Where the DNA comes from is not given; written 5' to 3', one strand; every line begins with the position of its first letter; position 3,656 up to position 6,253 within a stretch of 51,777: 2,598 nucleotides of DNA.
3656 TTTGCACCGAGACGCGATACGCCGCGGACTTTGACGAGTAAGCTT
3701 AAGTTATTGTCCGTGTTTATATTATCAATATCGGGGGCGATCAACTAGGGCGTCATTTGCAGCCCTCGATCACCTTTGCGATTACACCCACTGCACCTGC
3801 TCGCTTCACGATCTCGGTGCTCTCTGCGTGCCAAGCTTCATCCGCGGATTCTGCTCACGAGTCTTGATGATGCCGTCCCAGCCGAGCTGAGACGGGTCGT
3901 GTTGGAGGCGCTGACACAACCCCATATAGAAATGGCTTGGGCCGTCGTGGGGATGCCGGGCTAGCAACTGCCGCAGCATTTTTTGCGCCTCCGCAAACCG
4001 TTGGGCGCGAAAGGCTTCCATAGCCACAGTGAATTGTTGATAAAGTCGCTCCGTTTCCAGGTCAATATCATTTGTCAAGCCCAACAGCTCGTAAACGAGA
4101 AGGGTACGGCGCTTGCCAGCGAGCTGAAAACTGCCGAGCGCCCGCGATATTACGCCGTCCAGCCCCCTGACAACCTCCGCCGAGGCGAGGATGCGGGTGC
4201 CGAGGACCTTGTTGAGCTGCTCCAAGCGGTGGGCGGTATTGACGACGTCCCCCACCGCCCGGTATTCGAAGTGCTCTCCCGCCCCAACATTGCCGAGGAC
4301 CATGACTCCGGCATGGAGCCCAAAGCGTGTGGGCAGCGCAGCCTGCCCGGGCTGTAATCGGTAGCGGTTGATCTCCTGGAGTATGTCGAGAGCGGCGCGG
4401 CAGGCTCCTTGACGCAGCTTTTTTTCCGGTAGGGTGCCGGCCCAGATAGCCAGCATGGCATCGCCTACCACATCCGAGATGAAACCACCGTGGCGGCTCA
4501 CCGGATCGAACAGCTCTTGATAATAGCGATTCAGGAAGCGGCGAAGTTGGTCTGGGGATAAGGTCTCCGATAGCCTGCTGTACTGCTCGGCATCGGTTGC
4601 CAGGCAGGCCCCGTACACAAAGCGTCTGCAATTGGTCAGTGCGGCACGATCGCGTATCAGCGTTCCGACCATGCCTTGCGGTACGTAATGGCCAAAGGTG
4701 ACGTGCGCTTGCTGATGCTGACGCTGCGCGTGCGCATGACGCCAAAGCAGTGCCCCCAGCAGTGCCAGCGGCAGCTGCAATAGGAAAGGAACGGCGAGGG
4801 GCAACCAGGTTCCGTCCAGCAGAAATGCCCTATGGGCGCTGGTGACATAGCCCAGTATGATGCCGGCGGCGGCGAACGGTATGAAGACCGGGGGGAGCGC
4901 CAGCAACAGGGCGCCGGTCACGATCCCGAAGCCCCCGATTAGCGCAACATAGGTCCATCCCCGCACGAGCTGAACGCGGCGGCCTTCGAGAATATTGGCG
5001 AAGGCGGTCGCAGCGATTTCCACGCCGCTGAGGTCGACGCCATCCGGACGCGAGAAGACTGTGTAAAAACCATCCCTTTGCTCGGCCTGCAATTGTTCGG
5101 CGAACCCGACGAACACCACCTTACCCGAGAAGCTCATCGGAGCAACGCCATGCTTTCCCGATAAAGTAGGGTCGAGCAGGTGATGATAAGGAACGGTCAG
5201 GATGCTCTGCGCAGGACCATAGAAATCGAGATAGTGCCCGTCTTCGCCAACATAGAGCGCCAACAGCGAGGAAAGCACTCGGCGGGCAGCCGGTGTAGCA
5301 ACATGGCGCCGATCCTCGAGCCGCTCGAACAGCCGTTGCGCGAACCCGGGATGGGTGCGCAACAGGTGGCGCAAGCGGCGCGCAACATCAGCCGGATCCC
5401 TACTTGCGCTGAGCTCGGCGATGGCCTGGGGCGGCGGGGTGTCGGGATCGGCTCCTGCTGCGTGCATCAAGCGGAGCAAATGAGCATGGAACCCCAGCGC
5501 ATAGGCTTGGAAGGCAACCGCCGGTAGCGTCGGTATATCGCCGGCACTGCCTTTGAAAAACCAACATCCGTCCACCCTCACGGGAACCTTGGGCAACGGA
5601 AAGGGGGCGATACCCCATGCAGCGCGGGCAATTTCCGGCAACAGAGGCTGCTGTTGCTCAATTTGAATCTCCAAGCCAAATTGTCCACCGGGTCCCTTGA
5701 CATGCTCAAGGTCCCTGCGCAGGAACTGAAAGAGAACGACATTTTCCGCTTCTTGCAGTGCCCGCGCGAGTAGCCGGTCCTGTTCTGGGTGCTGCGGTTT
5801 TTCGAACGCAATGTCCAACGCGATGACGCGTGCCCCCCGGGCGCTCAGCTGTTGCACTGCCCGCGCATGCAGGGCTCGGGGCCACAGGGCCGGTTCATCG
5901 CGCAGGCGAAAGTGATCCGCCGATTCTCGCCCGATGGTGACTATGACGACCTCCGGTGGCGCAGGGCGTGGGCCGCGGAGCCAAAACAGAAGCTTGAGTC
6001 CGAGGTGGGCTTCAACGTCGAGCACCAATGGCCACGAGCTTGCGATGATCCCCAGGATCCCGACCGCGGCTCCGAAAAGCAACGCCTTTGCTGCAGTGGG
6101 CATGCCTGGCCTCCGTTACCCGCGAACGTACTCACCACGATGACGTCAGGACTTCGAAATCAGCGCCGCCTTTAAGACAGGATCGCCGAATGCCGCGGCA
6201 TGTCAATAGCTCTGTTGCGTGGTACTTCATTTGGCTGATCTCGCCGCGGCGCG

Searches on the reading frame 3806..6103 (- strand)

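Call 77: search_protein_families(library=pfam, proteins=[window:3806-6103:-], max_evalue=0.00001)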
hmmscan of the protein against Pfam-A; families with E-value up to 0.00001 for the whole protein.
window:3806-6103:- (765 aa): 2 families
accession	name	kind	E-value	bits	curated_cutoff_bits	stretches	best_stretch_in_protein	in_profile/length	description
PF05226.16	CHASE2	-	7.8e-32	111.3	26.3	1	37-396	23-255/257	CHASE2 domain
PF00211.25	Guanylate_cyc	-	5.7e-10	39.5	21.9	1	503-665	14-174/183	Adenylate and Guanylate cyclase catalytic domain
